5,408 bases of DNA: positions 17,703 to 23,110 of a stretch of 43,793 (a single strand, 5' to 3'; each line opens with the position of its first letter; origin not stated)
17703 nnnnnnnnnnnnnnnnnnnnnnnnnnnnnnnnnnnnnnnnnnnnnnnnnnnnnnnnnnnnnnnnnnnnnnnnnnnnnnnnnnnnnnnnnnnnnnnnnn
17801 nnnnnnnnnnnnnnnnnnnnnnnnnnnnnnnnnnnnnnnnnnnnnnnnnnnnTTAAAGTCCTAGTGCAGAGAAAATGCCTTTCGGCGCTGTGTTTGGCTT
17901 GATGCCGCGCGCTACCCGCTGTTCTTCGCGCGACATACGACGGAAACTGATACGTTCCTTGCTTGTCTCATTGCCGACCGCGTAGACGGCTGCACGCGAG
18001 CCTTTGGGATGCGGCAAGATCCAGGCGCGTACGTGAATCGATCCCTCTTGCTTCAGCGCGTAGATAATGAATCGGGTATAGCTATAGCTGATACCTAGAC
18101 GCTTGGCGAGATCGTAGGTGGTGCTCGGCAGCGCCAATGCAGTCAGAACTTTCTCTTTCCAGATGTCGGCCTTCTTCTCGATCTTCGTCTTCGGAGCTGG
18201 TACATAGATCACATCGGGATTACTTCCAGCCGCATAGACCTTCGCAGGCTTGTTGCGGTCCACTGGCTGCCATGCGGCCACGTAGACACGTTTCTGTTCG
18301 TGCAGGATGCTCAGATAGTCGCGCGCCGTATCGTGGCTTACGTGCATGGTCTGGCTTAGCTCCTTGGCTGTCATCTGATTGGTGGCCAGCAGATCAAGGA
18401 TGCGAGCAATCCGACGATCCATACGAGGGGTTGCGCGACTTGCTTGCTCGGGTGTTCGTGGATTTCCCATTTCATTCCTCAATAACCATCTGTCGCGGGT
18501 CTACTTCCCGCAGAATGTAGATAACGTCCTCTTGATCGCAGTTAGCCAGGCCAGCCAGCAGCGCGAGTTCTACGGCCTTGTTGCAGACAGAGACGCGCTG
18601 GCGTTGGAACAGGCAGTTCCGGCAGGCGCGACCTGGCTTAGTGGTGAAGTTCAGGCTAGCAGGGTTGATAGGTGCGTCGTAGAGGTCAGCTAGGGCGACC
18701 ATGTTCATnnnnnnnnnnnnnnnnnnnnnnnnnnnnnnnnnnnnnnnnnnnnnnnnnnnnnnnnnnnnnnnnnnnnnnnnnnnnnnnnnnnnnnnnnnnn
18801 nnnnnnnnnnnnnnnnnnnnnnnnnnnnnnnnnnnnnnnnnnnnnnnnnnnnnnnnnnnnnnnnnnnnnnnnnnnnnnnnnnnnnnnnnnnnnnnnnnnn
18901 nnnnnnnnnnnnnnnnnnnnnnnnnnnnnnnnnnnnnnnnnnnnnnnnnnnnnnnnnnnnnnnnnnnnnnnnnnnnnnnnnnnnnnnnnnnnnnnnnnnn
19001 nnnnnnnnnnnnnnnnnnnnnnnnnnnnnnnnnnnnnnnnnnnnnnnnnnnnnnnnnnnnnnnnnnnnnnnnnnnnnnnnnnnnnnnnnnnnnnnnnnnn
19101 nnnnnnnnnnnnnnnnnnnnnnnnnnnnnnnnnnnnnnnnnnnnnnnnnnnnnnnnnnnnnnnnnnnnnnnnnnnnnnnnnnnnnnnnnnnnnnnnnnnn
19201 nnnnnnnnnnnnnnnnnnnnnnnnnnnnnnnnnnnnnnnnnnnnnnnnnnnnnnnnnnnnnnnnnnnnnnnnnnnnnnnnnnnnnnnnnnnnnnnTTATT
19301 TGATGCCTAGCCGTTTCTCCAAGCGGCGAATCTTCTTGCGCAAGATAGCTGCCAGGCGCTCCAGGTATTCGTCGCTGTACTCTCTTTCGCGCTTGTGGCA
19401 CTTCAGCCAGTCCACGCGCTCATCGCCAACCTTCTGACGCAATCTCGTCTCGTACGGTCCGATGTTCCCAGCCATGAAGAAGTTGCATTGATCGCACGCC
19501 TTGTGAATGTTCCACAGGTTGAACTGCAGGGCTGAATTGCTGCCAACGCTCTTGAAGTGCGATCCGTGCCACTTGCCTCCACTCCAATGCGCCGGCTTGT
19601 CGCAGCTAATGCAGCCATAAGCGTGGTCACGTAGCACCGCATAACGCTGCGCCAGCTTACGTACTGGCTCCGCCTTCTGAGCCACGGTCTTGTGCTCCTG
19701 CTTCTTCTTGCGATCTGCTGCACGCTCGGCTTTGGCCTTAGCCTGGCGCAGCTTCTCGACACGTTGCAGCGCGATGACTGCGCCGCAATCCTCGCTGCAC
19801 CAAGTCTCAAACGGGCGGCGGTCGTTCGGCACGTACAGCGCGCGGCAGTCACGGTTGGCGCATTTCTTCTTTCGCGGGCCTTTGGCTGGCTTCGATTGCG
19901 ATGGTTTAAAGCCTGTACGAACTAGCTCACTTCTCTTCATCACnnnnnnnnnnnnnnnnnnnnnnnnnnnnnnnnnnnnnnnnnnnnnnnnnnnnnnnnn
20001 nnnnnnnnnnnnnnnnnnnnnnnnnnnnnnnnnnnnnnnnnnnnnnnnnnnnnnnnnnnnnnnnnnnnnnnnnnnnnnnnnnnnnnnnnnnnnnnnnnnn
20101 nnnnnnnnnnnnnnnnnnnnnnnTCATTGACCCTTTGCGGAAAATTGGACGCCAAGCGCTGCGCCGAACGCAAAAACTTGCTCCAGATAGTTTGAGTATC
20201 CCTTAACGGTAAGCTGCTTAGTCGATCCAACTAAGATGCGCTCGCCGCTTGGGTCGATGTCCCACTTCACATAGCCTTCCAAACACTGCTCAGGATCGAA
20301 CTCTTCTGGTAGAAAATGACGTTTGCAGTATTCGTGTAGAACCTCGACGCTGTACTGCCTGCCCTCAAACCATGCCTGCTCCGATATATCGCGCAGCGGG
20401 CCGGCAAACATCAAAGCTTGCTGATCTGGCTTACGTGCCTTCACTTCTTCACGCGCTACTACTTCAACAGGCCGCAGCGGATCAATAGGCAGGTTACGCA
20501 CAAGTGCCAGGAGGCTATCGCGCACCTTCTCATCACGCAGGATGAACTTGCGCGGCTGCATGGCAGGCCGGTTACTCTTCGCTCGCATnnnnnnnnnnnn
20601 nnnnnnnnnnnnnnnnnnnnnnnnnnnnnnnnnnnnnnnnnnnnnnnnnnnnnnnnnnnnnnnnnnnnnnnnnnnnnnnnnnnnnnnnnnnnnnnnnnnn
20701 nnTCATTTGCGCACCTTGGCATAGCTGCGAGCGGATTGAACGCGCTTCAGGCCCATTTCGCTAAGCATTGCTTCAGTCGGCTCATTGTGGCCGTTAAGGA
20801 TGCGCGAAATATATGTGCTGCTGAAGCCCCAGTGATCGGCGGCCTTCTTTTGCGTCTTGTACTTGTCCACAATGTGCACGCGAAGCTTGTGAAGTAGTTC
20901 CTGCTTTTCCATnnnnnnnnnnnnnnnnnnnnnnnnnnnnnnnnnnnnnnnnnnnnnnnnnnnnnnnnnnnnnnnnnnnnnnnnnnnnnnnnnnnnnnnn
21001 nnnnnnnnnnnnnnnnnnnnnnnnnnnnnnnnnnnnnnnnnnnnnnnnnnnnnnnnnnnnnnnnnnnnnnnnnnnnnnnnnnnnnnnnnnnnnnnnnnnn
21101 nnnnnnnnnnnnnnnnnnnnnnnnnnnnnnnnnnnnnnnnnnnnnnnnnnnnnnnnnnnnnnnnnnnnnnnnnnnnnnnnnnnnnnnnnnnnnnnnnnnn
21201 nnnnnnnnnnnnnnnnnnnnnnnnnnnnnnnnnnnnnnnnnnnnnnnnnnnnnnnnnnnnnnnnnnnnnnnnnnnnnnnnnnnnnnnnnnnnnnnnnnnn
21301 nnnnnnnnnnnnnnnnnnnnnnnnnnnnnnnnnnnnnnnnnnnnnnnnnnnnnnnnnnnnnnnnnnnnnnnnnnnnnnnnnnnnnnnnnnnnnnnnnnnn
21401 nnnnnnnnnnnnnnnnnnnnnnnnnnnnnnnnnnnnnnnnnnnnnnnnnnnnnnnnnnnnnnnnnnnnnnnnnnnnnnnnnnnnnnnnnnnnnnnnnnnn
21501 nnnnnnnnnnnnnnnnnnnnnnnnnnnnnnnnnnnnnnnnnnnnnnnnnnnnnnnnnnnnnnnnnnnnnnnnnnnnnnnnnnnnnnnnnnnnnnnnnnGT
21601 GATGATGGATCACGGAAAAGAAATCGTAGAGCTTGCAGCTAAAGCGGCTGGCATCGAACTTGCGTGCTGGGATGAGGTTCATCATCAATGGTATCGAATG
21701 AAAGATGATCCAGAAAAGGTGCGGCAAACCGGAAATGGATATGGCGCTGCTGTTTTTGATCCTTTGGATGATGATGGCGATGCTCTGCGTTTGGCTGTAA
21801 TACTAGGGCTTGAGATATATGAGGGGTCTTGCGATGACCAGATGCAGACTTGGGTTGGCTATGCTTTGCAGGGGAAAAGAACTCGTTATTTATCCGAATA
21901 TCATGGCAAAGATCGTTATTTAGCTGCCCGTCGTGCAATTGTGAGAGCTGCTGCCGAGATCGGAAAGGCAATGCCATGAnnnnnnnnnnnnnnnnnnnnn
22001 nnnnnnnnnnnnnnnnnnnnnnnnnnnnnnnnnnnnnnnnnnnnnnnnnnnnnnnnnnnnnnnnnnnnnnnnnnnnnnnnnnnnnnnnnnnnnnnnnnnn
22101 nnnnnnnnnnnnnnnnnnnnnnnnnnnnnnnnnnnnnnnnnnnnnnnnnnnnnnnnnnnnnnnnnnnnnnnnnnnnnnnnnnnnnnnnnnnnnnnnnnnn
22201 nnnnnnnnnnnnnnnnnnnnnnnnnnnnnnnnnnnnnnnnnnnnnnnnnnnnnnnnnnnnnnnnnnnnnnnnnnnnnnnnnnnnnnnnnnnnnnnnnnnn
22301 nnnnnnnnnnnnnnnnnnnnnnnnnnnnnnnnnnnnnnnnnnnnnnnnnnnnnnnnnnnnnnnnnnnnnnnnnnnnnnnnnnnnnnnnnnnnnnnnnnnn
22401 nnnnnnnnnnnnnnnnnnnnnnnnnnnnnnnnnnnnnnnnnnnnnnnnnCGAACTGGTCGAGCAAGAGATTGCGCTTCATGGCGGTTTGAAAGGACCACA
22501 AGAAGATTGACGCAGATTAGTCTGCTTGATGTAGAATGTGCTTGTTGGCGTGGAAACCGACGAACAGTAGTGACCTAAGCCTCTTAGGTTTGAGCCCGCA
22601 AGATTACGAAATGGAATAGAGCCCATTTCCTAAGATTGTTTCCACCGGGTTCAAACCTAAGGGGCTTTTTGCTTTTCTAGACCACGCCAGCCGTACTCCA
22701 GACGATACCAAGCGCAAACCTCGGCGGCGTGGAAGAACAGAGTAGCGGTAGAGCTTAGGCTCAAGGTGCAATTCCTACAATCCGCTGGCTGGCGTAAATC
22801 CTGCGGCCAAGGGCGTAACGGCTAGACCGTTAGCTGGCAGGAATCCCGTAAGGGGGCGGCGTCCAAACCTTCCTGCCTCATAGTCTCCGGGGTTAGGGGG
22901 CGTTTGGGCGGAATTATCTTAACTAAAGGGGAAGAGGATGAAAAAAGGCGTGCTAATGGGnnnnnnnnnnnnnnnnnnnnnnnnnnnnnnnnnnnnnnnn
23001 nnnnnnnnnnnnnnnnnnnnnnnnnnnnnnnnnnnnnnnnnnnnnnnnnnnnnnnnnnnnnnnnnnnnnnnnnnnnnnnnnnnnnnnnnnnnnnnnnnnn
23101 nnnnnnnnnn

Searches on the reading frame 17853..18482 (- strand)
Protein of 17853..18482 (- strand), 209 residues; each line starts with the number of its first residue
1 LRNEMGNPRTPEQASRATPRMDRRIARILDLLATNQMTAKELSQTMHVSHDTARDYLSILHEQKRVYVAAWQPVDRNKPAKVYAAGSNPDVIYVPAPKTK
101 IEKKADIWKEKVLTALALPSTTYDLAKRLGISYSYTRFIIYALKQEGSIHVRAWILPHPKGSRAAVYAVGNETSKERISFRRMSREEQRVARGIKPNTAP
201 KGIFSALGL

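Call 12: search_protein_families(library=phrogs, proteins=[window:17853-18482:-], max_evalue=0.01)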
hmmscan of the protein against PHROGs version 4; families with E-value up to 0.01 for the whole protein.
window:17853-18482:- (209 aa): 3 families
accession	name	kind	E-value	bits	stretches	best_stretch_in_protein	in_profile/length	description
phrog_25408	-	unknown function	9.6e-09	36.2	1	102-190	6-86/165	-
phrog_2030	-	transcription regulation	0.00094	19.9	0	31-69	26-62/202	transcriptional regulator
phrog_1123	-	unknown function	0.004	18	0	102-175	31-102/112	-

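Call 69: search_protein_families(library=pfam, proteins=[window:17853-18482:-], max_evalue=0.01)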
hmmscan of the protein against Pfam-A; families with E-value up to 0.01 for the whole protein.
window:17853-18482:- (209 aa): 12 families
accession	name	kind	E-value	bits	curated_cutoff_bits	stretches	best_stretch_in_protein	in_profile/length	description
PF08279.18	HTH_11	-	2.5e-05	24.5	25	1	24-63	1-42/55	HTH domain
PF21476.4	PF0610-like_N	-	5.3e-05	23.8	33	1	27-50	5-28/50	PF0610-like, N-terminal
PF13384.12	HTH_23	-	8.3e-05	22.7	24.6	0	23-57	5-38/50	Homeodomain-like domain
PF01022.26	HTH_5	-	0.0001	22.5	22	1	27-63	6-42/47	Bacterial regulatory protein, arsR family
PF01978.25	TrmB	-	0.00052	20.3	25.6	0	30-67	16-53/68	Sugar-specific transcriptional regulator TrmB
PF04703.18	FaeA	-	0.00061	20.5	20.7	0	112-150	5-46/62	FaeA-like protein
PF08220.18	HTH_DeoR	-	0.0021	18.2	21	0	24-64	1-42/57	DeoR-like helix-turn-helix domain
PF02082.26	Rrf2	-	0.0024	18.4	30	0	119-151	23-55/132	Iron-dependent Transcriptional regulator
PF12802.13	MarR_2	-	0.0027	18.3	27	0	26-63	8-47/61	MarR family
PF04967.18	HTH_10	-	0.0056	16.9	23.1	0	121-135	25-39/53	HTH DNA binding domain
PF24033.1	DUF7342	-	0.0065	16.9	31.6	0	24-68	6-49/150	Family of unknown function (DUF7342)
PF02002.24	TFIIE_alpha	-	0.0074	16.6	22.9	0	110-154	16-62/105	TFIIE alpha subunit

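Call 105: search_solved_structures(query=window:17853-18482:-, max_evalue=1)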
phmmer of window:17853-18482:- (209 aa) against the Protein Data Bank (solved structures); distinct sequences matched with E-value up to 1: 4.
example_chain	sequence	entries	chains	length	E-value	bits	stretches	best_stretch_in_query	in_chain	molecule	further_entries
1ojh_A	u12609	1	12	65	0.17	14.9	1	36-75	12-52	NBLA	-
4ldz_A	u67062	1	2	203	0.22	14.6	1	14-66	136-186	Transcriptional regulatory protein DesR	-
5nr6_A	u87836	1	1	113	0.29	14.1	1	5-59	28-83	MatB protein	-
2vxz_A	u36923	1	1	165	0.7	12.9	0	120-149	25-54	PYRSV_GP04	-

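Call 107: search_protein_families(library=ncbifam, proteins=[window:17853-18482:-], max_evalue=0.01)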
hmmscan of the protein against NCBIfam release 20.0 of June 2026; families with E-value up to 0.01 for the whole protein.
window:17853-18482:- (209 aa): 4 families
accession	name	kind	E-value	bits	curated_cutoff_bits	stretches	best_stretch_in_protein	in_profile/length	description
TIGR04176.1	MarR_EPS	equivalog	0.00034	20.6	88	0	121-155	20-54/105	MarR family EPS-associated transcriptional regulator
NF033789.1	repress_SdpR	subfamily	0.0056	16.6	100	1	27-64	12-49/79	autorepressor SdpR family transcription factor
NF053660.1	ORF80_fam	equivalog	0.0067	16.3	95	0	27-67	6-47/70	ORF80 family leucine zipper DNA-binding protein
NF007720.0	PRK10411.1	equivalog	0.0073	15.6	259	0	24-128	5-111/243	L-fucose operon activator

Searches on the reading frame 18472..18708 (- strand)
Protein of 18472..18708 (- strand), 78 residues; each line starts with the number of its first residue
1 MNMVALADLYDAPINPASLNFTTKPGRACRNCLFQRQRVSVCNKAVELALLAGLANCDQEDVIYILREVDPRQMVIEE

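Call 69: search_protein_families(library=pfam, proteins=[window:18472-18708:-], max_evalue=0.01)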
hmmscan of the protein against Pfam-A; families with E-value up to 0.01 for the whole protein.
window:18472-18708:- (78 aa): 0 families

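Call 106: search_solved_structures(query=window:18472-18708:-, max_evalue=5)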
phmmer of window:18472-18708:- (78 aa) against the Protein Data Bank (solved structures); distinct sequences matched with E-value up to 5: 12.
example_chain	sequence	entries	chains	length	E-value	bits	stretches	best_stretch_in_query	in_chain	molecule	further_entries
1ux1_A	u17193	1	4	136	0.038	17.2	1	20-61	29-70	CYTIDINE DEAMINASE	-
1ux0_A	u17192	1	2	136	0.093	16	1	20-61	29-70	CYTIDINE DEAMINASE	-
1jtk_A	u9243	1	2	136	0.18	15.1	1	20-61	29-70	cytidine deaminase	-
1uwz_A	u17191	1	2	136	0.26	14.6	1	20-61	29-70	CYTIDINE DEAMINASE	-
8r9t_A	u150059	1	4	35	0.44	13.9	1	44-72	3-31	Flagellar associated protein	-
2iy0_C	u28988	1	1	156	1.2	12.4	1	4-38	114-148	RAN GTPASE-ACTIVATING PROTEIN 1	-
2grn_B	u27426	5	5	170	1.5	12.2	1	4-38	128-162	Ran GTPase-activating protein 1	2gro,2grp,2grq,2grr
3uin_C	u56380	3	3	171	1.5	12.2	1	4-38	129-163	Ran GTPase-activating protein 1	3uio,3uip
5d2m_C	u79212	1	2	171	1.5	12.2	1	4-38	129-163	Ran GTPase-activating protein 1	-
1z5s_C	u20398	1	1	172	1.5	12.2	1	4-38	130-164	Ran GTPase-activating protein 1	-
1kps_B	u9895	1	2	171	1.6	12.1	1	2-38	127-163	Ran-GTPase activating protein 1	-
2d30_A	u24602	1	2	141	1.6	12.1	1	22-64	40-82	cytidine deaminase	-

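Call 107: search_protein_families(library=ncbifam, proteins=[window:18472-18708:-], max_evalue=0.01)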
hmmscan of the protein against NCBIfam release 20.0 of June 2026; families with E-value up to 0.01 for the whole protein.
window:18472-18708:- (78 aa): 0 families

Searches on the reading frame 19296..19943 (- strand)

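Call 12: search_protein_families(library=phrogs, proteins=[window:19296-19943:-], max_evalue=0.01)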
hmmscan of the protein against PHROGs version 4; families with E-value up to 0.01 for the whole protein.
window:19296-19943:- (215 aa): 3 families
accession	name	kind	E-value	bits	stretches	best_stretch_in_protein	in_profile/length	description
phrog_171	-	DNA, RNA and nucleotide metabolism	1.2e-49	171.2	1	20-212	31-225/452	NinG/ Rap DNA junction specific endonuclease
phrog_5034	-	DNA, RNA and nucleotide metabolism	1.7e-24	87.6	1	79-210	3-132/138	NinG/ Rap DNA junction specific endonuclease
phrog_12986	-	unknown function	2.6e-10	41.6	1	23-150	4-130/130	-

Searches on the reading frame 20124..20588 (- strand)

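Call 12: search_protein_families(library=phrogs, proteins=[window:20124-20588:-], max_evalue=0.01)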
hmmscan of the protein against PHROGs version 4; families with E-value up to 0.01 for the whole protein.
window:20124-20588:- (154 aa): 1 family
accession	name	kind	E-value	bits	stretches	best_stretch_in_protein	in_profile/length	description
phrog_72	-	DNA, RNA and nucleotide metabolism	1.8e-20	74.6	1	8-151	5-144/161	NinB/ Orf homologous recombination mediator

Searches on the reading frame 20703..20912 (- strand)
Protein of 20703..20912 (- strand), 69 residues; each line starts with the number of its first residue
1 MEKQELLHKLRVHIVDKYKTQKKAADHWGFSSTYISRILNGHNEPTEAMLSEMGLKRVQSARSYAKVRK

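Call 12: search_protein_families(library=phrogs, proteins=[window:20703-20912:-], max_evalue=0.01)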
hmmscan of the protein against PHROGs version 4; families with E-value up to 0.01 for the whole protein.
window:20703-20912:- (69 aa): 11 families
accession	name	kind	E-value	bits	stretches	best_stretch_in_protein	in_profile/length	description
phrog_3642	-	DNA, RNA and nucleotide metabolism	0.00011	23.1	1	8-50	13-53/79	HTH DNA binding protein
phrog_2339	-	DNA, RNA and nucleotide metabolism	0.00021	22.3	1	3-44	23-64/98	HTH DNA binding protein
phrog_3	-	transcription regulation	0.00045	21.1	1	3-48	86-129/430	transcriptional repressor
phrog_725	-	transcription regulation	0.00054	20.9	1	19-62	26-70/101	CII-like regulator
phrog_3949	-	transcription regulation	0.0011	20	1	1-51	8-59/161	transcriptional repressor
phrog_8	-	transcription regulation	0.0014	19.1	1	15-51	167-202/346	transcriptional regulator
phrog_296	-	integration and excision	0.0032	17.2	1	1-43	223-265/626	DNA transposition protein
phrog_638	-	transcription regulation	0.0053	17.6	1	1-50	2-49/145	transcriptional regulator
phrog_1468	-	transcription regulation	0.0078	16.8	1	5-46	7-48/67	transcriptional repressor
phrog_4779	-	transcription regulation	0.0083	17.6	1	16-65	13-63/98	transcriptional regulator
phrog_2439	-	transcription regulation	0.0084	16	1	11-52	13-54/367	transcriptional regulator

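Call 69: search_protein_families(library=pfam, proteins=[window:20703-20912:-], max_evalue=0.01)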
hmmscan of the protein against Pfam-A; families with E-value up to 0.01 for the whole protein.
window:20703-20912:- (69 aa): 2 families
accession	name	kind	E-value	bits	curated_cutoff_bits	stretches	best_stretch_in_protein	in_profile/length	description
PF01381.28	HTH_3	-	0.00013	22.4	23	1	18-52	9-43/55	Helix-turn-helix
PF13560.12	HTH_31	-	0.00035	21.3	27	1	16-50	12-47/64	Helix-turn-helix domain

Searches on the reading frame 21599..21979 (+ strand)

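Call 13: search_protein_families(library=phrogs, proteins=[window:21599-21979:+], max_evalue=0.01)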
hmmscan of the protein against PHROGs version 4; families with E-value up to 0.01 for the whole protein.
window:21599-21979:+ (126 aa): 1 family
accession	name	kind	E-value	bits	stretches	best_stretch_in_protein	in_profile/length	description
phrog_5086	-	unknown function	1.1e-22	81.3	1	7-125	4-108/110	-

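Call 69: search_protein_families(library=pfam, proteins=[window:21599-21979:+], max_evalue=0.01)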
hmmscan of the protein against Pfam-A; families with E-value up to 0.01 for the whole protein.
window:21599-21979:+ (126 aa): 0 families

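Call 107: search_protein_families(library=ncbifam, proteins=[window:21599-21979:+], max_evalue=0.01)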
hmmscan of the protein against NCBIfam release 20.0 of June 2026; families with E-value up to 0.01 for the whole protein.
window:21599-21979:+ (126 aa): 0 families

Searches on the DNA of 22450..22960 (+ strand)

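Call 11: search_dna_similar(query=window:22470-22960:+, collection=phages, mode=distant, max_rows=40)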
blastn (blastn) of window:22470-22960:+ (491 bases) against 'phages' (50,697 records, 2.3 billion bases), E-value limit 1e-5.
No match.

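Call 50: search_rna_families(source=window, start=22450, end=22960, threshold=evalue, max_evalue=10)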
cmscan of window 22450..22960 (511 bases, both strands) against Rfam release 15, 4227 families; matches with E-value up to 10: 3.
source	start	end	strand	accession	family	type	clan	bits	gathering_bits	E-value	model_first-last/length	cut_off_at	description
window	22561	22679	+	RF00685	mir-36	Gene; miRNA;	CL00088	22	48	0.026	1-103/103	no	mir-36 microRNA precursor family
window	22562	22677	+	RF03940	MIR9563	Gene; miRNA;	-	20.1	90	0.33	1-127/127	no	MIR9563 microRNA precursor family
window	22499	22586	+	RF02041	HOTTIP_2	Gene; lncRNA;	-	5.9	80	3.4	281-374/374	no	HOXA transcript at the distal tip, conserved region 2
